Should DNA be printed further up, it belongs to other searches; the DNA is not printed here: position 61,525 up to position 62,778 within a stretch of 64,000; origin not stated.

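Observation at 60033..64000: Onset of a biosynthetic gene cluster: two small RBS-driven genes + SARP activator + conserved 318-aa protein + enediyne/PUFA-type iterative PKS ketosynthase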

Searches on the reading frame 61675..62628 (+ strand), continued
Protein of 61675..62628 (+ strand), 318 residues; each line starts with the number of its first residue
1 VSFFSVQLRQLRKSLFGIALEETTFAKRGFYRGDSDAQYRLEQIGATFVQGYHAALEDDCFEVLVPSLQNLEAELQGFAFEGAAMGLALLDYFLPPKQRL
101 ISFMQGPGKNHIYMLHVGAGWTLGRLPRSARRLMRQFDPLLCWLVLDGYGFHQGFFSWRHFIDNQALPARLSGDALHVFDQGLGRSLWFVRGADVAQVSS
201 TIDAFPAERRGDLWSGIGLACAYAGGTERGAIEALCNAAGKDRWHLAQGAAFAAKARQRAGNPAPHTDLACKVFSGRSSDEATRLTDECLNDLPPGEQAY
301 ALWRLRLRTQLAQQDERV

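Call 21: search_protein_families(library=ncbifam, proteins=[L009:10001-15856:+, L009:15906-16325:+, L009:16379-18175:+, L009:18175-19191:+, L009:19200-20102:+, L009:20173-21051:+, L009:21103-21705:+, L009:22695-23306:+, L009:23491-23931:+], max_evalue=0.001)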
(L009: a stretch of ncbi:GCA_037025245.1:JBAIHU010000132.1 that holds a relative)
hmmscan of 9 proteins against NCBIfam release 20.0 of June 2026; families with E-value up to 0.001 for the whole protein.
L009:10001-15856:+ (1952 aa): 109 families (the best 25 are shown)
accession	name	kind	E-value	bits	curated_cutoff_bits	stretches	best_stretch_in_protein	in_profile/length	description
NF045894.1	PKS_plus_SDR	equivalog_domain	1.3e-174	583.1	1740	3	183-886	145-860/1515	type I polyketide synthase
TIGR02813.1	omega_3_PfaA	subfamily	2.9e-152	508.6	1010.1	3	3-840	8-876/2582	polyketide-type polyunsaturated fatty acid synthase PfaA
NF041183.1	Pks2_ls1_myc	equivalog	7.5e-92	308.2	2400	3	187-839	149-809/2086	sulfolipid-1 biosynthesis phthioceranic/hydroxyphthioceranic acid synthase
NF040607.1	mycolic_Pks13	equivalog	4.2e-80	269.8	2100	3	181-476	241-540/1680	polyketide synthase Pks13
TIGR00128.1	fabD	equivalog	1.8e-44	152.3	260.9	1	581-840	4-283/290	ACP S-malonyltransferase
TIGR03150.1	fabF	equivalog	6.8e-43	146.9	493.75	1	185-459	135-406/407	beta-ketoacyl-ACP synthase II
NF005589.0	PRK07314.1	subfamily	1e-41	143.1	387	1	184-460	137-410/413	beta-ketoacyl-ACP synthase II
NF053555.1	prodigi_MBC_PigJ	equivalog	2.3e-38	132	900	1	194-460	496-757/759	prodigiosin MBC biosynthesis protein PigJ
TIGR03131.1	malonate_mdcH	equivalog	2.8e-37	128.8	297.9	1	613-863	42-295/297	malonate decarboxylase subunit epsilon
NF005490.0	PRK07103.1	equivalog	5.2e-37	127.9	445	1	190-460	148-411/414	polyketide beta-ketoacyl:acyl carrier protein synthase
NF058662.1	cispenta_AmcF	equivalog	3.6e-35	121.7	325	1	203-460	121-368/369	cispentacin biosynthesis acyltransferase subunit AmcF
NF004970.0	PRK06333.1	subfamily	5.7e-34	117.7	525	1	186-459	148-419/424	beta-ketoacyl-ACP synthase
NF037940.1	PKS_MbtD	equivalog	1.1e-33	116.4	1150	2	488-830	9-360/978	mycobactin polyketide synthase MbtD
NF037941.1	PKS_NbtC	equivalog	3e-33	114.9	1150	2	487-831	12-371/1027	nocobactin polyketide synthase NbtC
NF006274.0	PRK08439.1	equivalog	1.7e-31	109.4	621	1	184-412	135-363/406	beta-ketoacyl-ACP synthase II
NF004198.0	PRK05653.1-3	equivalog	2.2e-10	40.4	296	1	1212-1362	10-159/248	3-oxoacyl-ACP reductase FabG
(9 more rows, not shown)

L009:15906-16325:+ (140 aa): 3 families
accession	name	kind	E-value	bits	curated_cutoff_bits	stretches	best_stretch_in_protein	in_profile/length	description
TIGR02799.1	thio_ybgC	equivalog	3.2e-10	40.3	141.35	1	6-132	3-124/126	tol-pal system-associated acyl-CoA thioesterase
TIGR00051.1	TIGR00051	subfamily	2.8e-07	30.9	68.7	1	10-123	4-114/117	YbgC/FadM family acyl-CoA thioesterase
NF008065.0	PRK10800.1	equivalog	5.5e-06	26.5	185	1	6-136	8-133/134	tol-pal system-associated acyl-CoA thioesterase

L009:16379-18175:+ (599 aa): 1 family
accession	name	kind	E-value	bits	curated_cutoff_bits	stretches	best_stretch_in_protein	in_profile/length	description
NF047539.1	XAC2610_fam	domain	1.4e-05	25.5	35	0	328-367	2-41/89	XAC2610-related protein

L009:18175-19191:+ (339 aa): 0 families

L009:19200-20102:+ (301 aa): 2 families
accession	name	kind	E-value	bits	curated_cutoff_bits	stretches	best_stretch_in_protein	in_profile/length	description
TIGR01946.1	rnfD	subfamily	2.2e-10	40.4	207.05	1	39-151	34-151/327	RnfABCDGE type electron transport complex subunit D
NF002011.0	PRK00816.1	equivalog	2e-06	27.2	415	1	146-239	223-318/352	electron transport complex subunit RsxD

L009:20173-21051:+ (293 aa): 23 families
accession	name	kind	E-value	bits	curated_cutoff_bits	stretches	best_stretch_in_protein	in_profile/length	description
NF047455.1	TF_Staph_AryK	equivalog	1.1e-13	50.4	850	1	42-146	166-270/759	transcriptional regulator AryK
NF007860.0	PRK10572.1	equivalog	4e-12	45.6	208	1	30-137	180-287/292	arabinose operon transcriptional regulator AraC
NF047788.1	TransRegPocR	equivalog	4.3e-12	45.9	500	1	24-137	180-293/296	transcriptional regulator PocR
NF006902.0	PRK09393.1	equivalog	5.2e-12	45.6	425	1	37-134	224-321/327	transcriptional regulator FtrA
NF041686.2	ant_diox_reg_AndR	equivalog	2.2e-11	43.9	350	1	29-129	213-315/321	anthranilate 1,2-dioxygenase regulatory protein AndR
TIGR02297.1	HpaA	equivalog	7.1e-11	41.9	274.65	1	42-133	195-286/287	4-hydroxyphenylacetate catabolism regulatory protein HpaA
NF007693.0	PRK10371.1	equivalog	2e-10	40.4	253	1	27-138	191-303/309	transcriptional regulator MelR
NF033869.1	viru_reg_Rsp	equivalog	1.3e-09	37.1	400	1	28-135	142-249/701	AraC family transcriptional regulator Rsp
NF012144.2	ramA_TF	equivalog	6.4e-09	36.2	180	1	47-133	19-105/108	RamA family antibiotic efflux transcriptional regulator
NF010028.0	PRK13503.1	equivalog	2.4e-08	33.7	288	1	33-134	171-272/278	HTH-type transcriptional activator RhaS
NF011964.0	PRK15435.1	equivalog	2.6e-08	33.3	345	1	22-146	69-195/354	bifunctional DNA-binding transcriptional regulator/O6-methylguanine-DNA methyltransferase Ada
NF010026.0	PRK13501.1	equivalog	3.3e-08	33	363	1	41-140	184-284/290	HTH-type transcriptional activator RhaR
NF052371.1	TransRegGbdRPseu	equivalog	8e-08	31.7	480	1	40-144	232-336/365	choline metabolism transcriptional regulator GbdR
TIGR04094.1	adjacent_YSIRK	equivalog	2.8e-07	29.8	200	1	34-132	286-383/383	YSIRK-targeted surface antigen transcriptional regulator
NF040475.1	chlor_reg_RclR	equivalog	3.8e-07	29.7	400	1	37-134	181-278/284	reactive chlorine-specific transcriptional regulator RclR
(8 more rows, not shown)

L009:21103-21705:+ (201 aa): 5 families
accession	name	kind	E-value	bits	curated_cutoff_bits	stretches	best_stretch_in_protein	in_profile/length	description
TIGR03566.1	FMN_reduc_MsuE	equivalog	1.4e-16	60.8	212.5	1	8-182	2-169/174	FMN reductase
TIGR03567.1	FMN_reduc_SsuE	equivalog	8.2e-12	45.4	164.05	1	8-181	2-169/171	NADPH-dependent FMN reductase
TIGR04037.1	LLM_duo_CE1759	subfamily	1.5e-11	44.4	175.9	1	65-184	60-173/199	CE1759 family FMN reductase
NF007859.0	PRK10569.1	equivalog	8.7e-09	35.4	225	1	8-119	3-108/191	NADPH-dependent FMN reductase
TIGR02690.1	resist_ArsH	equivalog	2e-08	33.6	292.25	1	19-194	42-210/219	arsenical resistance protein ArsH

L009:22695-23306:+ (204 aa): 0 families

L009:23491-23931:+ (147 aa): 0 families

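Call 27: find_encoding_contigs(protein=P0013, flank=10000, max_places=1)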
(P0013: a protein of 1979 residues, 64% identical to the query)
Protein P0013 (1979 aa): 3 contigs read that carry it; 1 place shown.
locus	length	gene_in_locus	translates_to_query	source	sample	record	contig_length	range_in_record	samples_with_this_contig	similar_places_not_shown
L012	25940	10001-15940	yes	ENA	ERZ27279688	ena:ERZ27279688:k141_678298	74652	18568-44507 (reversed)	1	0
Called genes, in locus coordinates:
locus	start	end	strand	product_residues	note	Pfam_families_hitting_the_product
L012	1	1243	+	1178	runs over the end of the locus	PF20308:TPR-S (faint), PF00515:TPR_1 (faint), PF16546:SGTA_dimer (faint), PF04212:MIT (faint), PF13414:TPR_11 (faint), PF14938:SNAP (faint), PF19575:HTH_58 (faint), PF12770:CHAT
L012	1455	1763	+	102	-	-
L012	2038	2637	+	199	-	PF00440:TetR_N, PF13977:TetR_C_6, PF17918:TetR_C_15 (weak), PF17932:TetR_C_24, PF17935:TetR_C_27 (weak), PF16925:TetR_C_13 (weak)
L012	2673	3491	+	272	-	PF06197:DUF998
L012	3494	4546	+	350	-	-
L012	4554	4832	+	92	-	-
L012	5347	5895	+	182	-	PF13302:Acetyltransf_3, PF13523:Acetyltransf_8 (weak), PF00583:Acetyltransf_1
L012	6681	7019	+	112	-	-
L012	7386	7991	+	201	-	PF01741:MscL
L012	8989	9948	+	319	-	PF08012:DUF1702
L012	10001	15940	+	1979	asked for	PF00109:ketoacyl-synt, PF02801:Ketoacyl-synt_C, PF00698:Acyl_transf_1, PF00106:adh_short, PF08659:KR, PF13561:adh_short_C2, PF21089:PKS_DH_N, PF14765:PS-DH, +1 more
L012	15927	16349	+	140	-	PF13279:4HBT_2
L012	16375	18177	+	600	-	PF01839:FG-GAP (faint), PF13517:FG-GAP_3, PF16743:PliI (faint), PF13517:FG-GAP_3, PF07593:UnbV_ASPIC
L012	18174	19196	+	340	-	PF13428:TPR_14 (faint), PF13432:TPR_16 (faint)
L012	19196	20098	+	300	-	PF03116:NQR2_RnfD_RnfE (weak)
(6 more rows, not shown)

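Call 28: find_encoding_contigs(protein=P0018, flank=10000, max_places=1)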
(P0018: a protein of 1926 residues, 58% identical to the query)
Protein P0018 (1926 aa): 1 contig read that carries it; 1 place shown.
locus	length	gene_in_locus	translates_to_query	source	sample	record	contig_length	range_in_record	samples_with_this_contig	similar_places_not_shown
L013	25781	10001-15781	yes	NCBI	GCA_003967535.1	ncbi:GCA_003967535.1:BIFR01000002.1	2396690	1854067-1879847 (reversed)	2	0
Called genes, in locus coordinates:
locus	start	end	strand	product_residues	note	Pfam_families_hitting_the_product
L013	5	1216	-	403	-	PF00067:p450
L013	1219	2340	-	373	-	PF02073:Peptidase_M29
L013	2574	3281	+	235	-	PF19550:DUF6073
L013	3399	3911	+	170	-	-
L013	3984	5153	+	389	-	PF00067:p450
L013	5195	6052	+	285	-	-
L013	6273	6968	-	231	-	-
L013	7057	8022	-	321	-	-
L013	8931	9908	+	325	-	PF08012:DUF1702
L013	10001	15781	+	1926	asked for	PF00109:ketoacyl-synt, PF02801:Ketoacyl-synt_C, PF16197:KAsynt_C_assoc (weak), PF00698:Acyl_transf_1, PF00106:adh_short, PF08659:KR, PF21089:PKS_DH_N, PF14765:PS-DH, +1 more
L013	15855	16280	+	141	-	PF13279:4HBT_2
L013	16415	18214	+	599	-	PF01839:FG-GAP (faint), PF13517:FG-GAP_3, PF07593:UnbV_ASPIC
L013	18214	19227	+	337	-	PF13428:TPR_14 (faint)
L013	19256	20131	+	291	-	PF03116:NQR2_RnfD_RnfE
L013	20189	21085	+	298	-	PF00165:HTH_AraC, PF12833:HTH_18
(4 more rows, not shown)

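Call 29: find_encoding_contigs(protein=P0003, flank=10000, max_places=1)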
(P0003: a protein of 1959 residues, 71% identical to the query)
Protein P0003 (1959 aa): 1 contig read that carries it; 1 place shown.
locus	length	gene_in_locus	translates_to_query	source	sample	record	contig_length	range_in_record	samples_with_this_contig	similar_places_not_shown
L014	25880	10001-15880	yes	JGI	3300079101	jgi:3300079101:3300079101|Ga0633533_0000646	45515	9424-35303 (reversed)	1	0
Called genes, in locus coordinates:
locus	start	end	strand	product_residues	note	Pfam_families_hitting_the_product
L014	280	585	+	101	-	-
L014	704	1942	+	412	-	PF00067:p450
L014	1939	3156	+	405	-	PF00067:p450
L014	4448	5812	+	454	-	PF03109:ABC1, PF00069:Pkinase (weak), PF01163:RIO1 (weak), PF27536:UbiB_helical (weak)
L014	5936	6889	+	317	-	PF17848:Zn_ribbon_ACC (weak)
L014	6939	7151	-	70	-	-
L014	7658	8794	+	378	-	PF03704:BTAD, PF12895:ANAPC3 (weak)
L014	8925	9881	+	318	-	PF08012:DUF1702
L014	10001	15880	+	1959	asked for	PF00109:ketoacyl-synt, PF02801:Ketoacyl-synt_C, PF00698:Acyl_transf_1, PF00106:adh_short, PF08659:KR, PF13561:adh_short_C2, PF21089:PKS_DH_N, PF14765:PS-DH, +1 more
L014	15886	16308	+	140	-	PF13279:4HBT_2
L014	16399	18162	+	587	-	PF01839:FG-GAP (faint), PF13517:FG-GAP_3, PF07593:UnbV_ASPIC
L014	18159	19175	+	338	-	-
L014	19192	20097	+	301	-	PF03116:NQR2_RnfD_RnfE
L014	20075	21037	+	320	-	PF00165:HTH_AraC (faint), PF12833:HTH_18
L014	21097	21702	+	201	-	PF02525:Flavodoxin_2, PF03358:FMN_red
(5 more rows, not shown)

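Call 31: search_solved_structures(query=L009:21103-21705:+, max_evalue=0.001)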
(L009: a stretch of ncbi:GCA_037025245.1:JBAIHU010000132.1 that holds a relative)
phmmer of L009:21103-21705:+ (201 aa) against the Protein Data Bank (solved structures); distinct sequences matched with E-value up to 0.001: 19.
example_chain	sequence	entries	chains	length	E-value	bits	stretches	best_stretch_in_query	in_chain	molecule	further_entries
3gfr_A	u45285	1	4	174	5.2e-20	75.5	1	38-186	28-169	FMN-dependent NADPH-azoreductase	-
7f76_A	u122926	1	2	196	8.6e-20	74.8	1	7-166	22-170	FMN-dependent NADPH-quinone reductase (azoR)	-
2gsw_A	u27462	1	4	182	4.3e-19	72.5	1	39-186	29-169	yhdA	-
1nni_1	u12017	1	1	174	5.1e-19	72.2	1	38-186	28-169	hypothetical protein yhda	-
3gfs_A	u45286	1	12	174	1e-18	71.2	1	38-186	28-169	FMN-dependent NADPH-azoreductase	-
3gfq_A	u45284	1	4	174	1.8e-18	70.4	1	38-186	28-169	FMN-dependent NADPH-azoreductase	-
7bx9_A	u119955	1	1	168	5.4e-13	52.6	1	39-153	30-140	Azoreductase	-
4c76_A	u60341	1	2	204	1.2e-08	38.4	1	6-156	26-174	FMN REDUCTASE (NADPH)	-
6dqp_A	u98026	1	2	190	3.7e-06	30.2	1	8-121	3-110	FMN reductase (NADPH)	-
2fzv_A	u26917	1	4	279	5.5e-06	29.7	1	3-186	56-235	putative arsenical resistance protein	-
6dqi_A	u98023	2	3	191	6.3e-06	29.5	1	8-119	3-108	FMN reductase (NADPH)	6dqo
4pty_C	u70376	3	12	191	6.5e-06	29.5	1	8-119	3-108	FMN reductase SsuE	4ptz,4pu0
7qw4_A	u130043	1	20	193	1.3e-05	28.4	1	72-157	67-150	NADPH-dependent FMN reductase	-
1t0i_A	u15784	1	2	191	1.5e-05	28.3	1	39-172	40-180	YLR011wp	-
1rtt_A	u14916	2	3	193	3.9e-05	26.9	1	66-163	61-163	conserved hypothetical protein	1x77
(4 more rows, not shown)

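Call 41: find_homologous_proteins(query=L009:19200-20102:+, max_evalue=0.00001)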
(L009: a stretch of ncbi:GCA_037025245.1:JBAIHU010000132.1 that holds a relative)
Query L009:19200-20102:+ (301 aa): 99 proteins with E <= 0.00001 among 8000 candidates.
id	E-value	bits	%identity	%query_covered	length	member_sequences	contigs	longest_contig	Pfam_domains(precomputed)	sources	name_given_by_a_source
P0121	1.9e-178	610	95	100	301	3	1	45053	PF03116.21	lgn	-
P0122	2.2e-140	485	75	97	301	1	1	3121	PF03116.21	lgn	-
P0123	5.0e-139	481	75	97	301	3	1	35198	PF03116.21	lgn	-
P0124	3.4e-138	478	75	97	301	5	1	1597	PF03116.21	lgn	-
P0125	7.8e-138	477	82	88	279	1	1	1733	PF03116.21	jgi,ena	-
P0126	1.1e-137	476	74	100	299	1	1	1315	PF03116.21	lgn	-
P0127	1.7e-137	476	75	97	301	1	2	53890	PF03116.21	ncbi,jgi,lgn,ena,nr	ncbi:MAG TPA: RnfABCDGE type electron transport complex subunit D [Ktedonosporobacter sp.]|nr:RnfABC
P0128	4.2e-136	471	79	94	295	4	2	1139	PF03116.21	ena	-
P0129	7.0e-136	470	74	97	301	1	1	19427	PF03116.21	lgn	-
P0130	7.3e-136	470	76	94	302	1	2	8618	PF03116.21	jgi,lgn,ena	-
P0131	1.3e-135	469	76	97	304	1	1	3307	PF03116.21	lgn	-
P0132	2.0e-135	469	74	96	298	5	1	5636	PF03116.21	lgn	-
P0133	2.1e-135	469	76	95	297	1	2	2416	PF03116.21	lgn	-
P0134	1.0e-134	466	77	94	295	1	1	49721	PF03116.21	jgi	jgi:enediyne biosynthesis protein E5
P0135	1.0e-133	463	71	97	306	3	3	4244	PF03116.21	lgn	-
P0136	3.2e-133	462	72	98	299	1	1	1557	PF03116.21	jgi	jgi:Na+-translocating ferredoxin:NAD+ oxidoreductase RnfD subunit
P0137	1.5e-132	459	75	94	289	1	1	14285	PF03116.21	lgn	-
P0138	2.6e-132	459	73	94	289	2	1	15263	PF03116.21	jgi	-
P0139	4.7e-132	458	74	97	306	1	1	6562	PF03116.21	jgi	jgi:Na+-translocating ferredoxin:NAD+ oxidoreductase RnfD subunit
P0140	8.5e-131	454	73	98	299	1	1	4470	PF03116.21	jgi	jgi:Na+-translocating ferredoxin:NAD+ oxidoreductase RnfD subunit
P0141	1.3e-130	453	72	95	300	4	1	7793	PF03116.21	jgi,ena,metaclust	metaclust:\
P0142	1.9e-130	452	73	95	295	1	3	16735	PF03116.21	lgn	-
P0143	7.3e-130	451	71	95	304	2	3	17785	PF03116.21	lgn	-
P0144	4.5e-129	448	72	96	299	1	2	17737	PF03116.21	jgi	jgi:Na+-translocating ferredoxin:NAD+ oxidoreductase RnfD subunit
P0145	2.3e-127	442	72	93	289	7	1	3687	PF03116.21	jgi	-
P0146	5.7e-127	441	70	98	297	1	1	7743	PF03116.21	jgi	jgi:enediyne biosynthesis protein E5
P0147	2.6e-126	439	72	93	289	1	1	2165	PF03116.21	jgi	-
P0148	1.3e-125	437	76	87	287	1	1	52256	PF03116.21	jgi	jgi:enediyne biosynthesis protein E5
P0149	2.7e-125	436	77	85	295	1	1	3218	PF03116.21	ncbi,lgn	-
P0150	5.6e-125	435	72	92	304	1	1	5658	PF03116.21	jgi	-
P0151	2.3e-124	432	71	93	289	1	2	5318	PF03116.21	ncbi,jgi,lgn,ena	-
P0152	3.4e-123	429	70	93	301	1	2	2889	PF03116.21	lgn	-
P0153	5.3e-121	421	68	94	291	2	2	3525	PF03116.21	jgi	jgi:Na+-translocating ferredoxin:NAD+ oxidoreductase RnfD subunit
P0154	2.6e-120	419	70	89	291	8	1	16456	PF03116.21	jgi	jgi:enediyne biosynthesis protein E5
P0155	2.0e-119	416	69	89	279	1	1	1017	PF03116.21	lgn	-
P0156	2.4e-118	413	67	94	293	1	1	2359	PF03116.21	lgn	-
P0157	2.7e-117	409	70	93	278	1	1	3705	PF03116.21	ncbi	-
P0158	8.5e-117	408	71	85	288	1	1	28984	PF03116.21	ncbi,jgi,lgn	jgi:Na+-translocating ferredoxin:NAD+ oxidoreductase RnfD subunit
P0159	1.3e-116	407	64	97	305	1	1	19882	PF03116.21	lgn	-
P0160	2.6e-116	406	69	90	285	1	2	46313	PF03116.21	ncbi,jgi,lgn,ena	-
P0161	4.0e-116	405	69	88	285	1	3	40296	PF03116.21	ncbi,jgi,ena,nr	ncbi:MAG: RnfABCDGE type electron transport complex subunit D [Chloroflexi bacterium]|nr:RnfABCDGE t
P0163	9.4e-115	401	65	93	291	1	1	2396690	PF03116.21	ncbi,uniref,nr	ncbi:RnfABCDGE type electron transport complex subunit D [Tengunoibacter tsumagoiensis]|uniref:Na+-t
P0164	1.9e-114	400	64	93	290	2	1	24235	PF03116.21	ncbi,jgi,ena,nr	ncbi:MAG: RnfABCDGE type electron transport complex subunit D [Ktedonobacteraceae bacterium]|nr:RnfA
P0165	2.9e-114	399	66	91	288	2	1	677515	PF03116.21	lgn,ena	-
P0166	9.3e-114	398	70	87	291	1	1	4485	PF03116.21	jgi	jgi:enediyne biosynthesis protein E5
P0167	1.5e-112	394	68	87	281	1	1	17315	PF03116.21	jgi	jgi:Na+-translocating ferredoxin:NAD+ oxidoreductase RnfD subunit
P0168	2.4e-112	393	66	87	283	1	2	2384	PF03116.21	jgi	-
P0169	3.4e-111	389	64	93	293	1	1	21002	PF03116.21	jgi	jgi:Predicted NADH:ubiquinone oxidoreductase, subunit RnfD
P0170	5.5e-111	389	62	91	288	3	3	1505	PF03116.21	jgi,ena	-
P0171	1.2e-110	388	64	91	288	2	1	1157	PF03116.21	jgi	jgi:Na+-translocating ferredoxin:NAD+ oxidoreductase RnfD subunit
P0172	2.0e-110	387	63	92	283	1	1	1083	PF03116.21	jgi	jgi:enediyne biosynthesis protein E5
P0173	2.0e-108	380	60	94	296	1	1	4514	PF03116.21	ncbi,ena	-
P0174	2.9e-108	380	62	90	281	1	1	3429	PF03116.21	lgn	-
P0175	4.0e-107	376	61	93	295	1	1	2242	PF03116.21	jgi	jgi:Na+-translocating ferredoxin:NAD+ oxidoreductase RnfD subunit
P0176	4.2e-107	376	62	95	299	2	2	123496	PF03116.21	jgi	jgi:Na+-translocating ferredoxin:NAD+ oxidoreductase RnfD subunit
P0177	1.8e-104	367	60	93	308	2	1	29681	PF03116.21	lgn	-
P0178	7.3e-104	365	63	85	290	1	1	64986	PF03116.21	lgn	-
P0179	2.2e-102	360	58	97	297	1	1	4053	PF03116.21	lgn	-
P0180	9.2e-102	358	63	85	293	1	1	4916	PF03116.21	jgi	jgi:Na+-translocating ferredoxin:NAD+ oxidoreductase RnfD subunit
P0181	9.5e-101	355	60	91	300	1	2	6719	PF03116.21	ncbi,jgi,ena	-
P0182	1.3e-100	355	61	90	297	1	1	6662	PF03116.21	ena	-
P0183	1.4e-100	354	64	82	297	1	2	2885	PF03116.21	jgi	jgi:enediyne biosynthesis protein E5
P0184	3.3e-100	353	58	95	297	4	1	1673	PF03116.21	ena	-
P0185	1.1e-99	352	58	93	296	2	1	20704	PF03116.21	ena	-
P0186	2.0e-99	351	76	67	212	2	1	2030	PF03116.21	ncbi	-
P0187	2.2e-99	351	65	81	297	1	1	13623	PF03116.21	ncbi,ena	-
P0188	2.9e-99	350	56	98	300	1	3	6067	PF03116.21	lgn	-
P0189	8.7e-98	345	57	95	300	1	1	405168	PF03116.21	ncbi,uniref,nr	ncbi:RnfABCDGE type electron transport complex subunit D [Ktedonobacter robiniae]|uniref:Uncharacter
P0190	1.1e-97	345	59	94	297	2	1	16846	PF03116.21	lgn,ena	-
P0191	1.3e-97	345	61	85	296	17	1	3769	PF03116.21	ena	-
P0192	2.0e-97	344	59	87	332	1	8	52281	PF03116.21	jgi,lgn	jgi:Na+-translocating ferredoxin:NAD+ oxidoreductase RnfD subunit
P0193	6.1e-97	343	56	93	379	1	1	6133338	PF03116.21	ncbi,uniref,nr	ncbi:RnfABCDGE type electron transport complex subunit D [Dictyobacter aurantiacus]|uniref:Uncharact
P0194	2.9e-96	340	62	82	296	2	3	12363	PF03116.21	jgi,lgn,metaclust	metaclust:\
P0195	3.1e-96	340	56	92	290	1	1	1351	PF03116.21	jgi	-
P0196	1.7e-95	338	60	82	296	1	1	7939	PF03116.21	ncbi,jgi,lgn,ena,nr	ncbi:MAG TPA: RnfABCDGE type electron transport complex subunit D [Ktedonobacteraceae bacterium]|nr:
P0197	9.7e-95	335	61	83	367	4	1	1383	PF03116.21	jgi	jgi:Na+-translocating ferredoxin:NAD+ oxidoreductase RnfD subunit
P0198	2.8e-94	334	55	93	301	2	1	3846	PF03116.21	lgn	-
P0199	1.2e-93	332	56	95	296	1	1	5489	PF03116.21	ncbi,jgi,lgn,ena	jgi:Na+-translocating ferredoxin:NAD+ oxidoreductase RnfD subunit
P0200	3.0e-93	330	55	94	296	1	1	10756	PF03116.21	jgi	jgi:enediyne biosynthesis protein E5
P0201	5.5e-93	330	55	94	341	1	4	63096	PF03116.21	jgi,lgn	-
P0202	1.0e-91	325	53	90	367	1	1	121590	PF03116.21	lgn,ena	-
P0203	2.5e-90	321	53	96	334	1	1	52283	PF03116.21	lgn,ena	-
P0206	1.1e-53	201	42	88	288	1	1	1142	PF03116.21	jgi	jgi:Na+-translocating ferredoxin:NAD+ oxidoreductase RnfD subunit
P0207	1.4e-41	161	35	93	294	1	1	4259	PF03116.21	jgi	jgi:Na+-translocating ferredoxin:NAD+ oxidoreductase RnfD subunit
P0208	2.8e-30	124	30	81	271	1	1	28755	PF03116.21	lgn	-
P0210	4.2e-26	110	34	60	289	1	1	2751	PF03116.21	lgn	-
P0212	3.3e-23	101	30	86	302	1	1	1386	PF03116.21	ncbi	-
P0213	6.4e-22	96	33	48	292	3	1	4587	PF03116.21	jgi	-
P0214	2.1e-19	88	34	51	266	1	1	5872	PF03116.21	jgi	jgi:Na+-transporting NADH:ubiquinone oxidoreductase subunit NqrB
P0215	9.3e-18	83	29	84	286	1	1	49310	PF03116.21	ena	-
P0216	1.6e-17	82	30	85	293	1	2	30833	PF03116.21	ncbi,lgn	ncbi:MAG: RnfABCDGE type electron transport complex subunit D [Parvularculaceae bacterium]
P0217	8.4e-17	80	28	75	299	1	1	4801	PF03116.21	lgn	-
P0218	2.5e-15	75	26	74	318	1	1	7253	PF03116.21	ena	-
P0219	7.3e-15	73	31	79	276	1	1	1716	PF03116.21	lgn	-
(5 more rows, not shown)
